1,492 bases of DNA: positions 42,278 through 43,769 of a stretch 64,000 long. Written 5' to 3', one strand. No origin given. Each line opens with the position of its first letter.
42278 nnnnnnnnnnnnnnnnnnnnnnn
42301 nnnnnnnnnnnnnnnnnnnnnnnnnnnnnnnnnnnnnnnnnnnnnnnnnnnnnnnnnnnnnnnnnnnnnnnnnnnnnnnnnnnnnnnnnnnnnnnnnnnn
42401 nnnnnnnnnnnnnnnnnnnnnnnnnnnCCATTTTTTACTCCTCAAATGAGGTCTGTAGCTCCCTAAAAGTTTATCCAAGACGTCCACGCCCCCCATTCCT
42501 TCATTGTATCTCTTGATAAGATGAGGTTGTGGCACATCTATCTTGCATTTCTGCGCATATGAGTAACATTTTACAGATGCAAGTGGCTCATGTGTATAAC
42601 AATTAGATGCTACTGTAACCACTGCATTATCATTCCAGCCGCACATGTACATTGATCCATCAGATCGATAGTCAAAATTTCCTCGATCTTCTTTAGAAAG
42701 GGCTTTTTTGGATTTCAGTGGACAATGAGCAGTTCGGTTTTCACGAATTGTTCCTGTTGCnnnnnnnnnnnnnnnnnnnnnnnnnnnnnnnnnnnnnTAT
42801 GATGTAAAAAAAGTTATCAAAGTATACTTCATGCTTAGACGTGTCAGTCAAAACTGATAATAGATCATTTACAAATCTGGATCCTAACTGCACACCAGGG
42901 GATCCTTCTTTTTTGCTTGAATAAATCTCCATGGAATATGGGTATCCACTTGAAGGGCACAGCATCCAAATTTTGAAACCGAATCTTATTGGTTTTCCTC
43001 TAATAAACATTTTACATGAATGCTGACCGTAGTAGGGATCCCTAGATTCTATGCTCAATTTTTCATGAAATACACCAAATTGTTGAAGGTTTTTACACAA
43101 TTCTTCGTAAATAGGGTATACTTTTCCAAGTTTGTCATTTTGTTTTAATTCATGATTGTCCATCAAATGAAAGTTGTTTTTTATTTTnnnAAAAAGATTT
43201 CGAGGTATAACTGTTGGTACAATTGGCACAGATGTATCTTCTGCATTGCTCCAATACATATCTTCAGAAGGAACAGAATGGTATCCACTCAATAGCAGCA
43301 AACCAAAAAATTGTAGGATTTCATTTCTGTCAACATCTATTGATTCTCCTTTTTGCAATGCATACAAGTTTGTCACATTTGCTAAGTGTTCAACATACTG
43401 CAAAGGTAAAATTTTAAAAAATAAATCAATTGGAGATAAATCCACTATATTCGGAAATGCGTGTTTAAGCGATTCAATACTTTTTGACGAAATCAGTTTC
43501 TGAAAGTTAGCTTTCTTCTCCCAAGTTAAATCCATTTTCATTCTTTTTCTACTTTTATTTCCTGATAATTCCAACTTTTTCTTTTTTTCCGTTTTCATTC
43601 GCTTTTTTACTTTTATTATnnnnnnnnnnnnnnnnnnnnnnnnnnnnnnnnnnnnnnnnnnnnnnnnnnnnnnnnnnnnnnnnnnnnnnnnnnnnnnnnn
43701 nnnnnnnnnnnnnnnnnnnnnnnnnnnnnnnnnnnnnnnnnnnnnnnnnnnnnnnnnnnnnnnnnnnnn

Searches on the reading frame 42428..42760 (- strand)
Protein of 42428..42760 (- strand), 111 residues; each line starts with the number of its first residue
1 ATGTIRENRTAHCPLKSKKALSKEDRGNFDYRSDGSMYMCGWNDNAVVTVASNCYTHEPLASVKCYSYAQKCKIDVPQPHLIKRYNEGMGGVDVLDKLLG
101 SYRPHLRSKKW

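Call 63: search_protein_families(library=pfam, proteins=[window:42428-42760:-], max_evalue=0.001)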
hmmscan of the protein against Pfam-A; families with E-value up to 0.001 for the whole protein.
window:42428-42760:- (111 aa): 1 family
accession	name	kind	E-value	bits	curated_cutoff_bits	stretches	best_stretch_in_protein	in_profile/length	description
PF13843.12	DDE_Tnp_1_7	-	1.3e-16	61.3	22.4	1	1-111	231-332/349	Transposase IS4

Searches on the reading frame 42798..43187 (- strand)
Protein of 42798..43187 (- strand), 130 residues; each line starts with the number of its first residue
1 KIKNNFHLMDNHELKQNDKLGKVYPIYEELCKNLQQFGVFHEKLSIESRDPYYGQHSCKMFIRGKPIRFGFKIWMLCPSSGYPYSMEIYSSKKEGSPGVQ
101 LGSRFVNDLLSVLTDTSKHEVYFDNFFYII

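Call 63: search_protein_families(library=pfam, proteins=[window:42798-43187:-], max_evalue=0.001)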
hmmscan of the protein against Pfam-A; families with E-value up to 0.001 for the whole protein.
window:42798-43187:- (130 aa): 1 family
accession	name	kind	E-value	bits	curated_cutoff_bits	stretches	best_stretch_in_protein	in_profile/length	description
PF13843.12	DDE_Tnp_1_7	-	3.9e-18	66.3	22.4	1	2-127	85-215/349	Transposase IS4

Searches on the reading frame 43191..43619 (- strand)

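Call 63: search_protein_families(library=pfam, proteins=[window:43191-43619:-], max_evalue=0.001)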
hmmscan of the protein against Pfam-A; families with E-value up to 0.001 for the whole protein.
window:43191-43619:- (143 aa): 1 family
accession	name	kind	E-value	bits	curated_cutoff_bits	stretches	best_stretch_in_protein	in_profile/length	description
PF13843.12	DDE_Tnp_1_7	-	1.7e-15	57.6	22.4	1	62-141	1-80/349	Transposase IS4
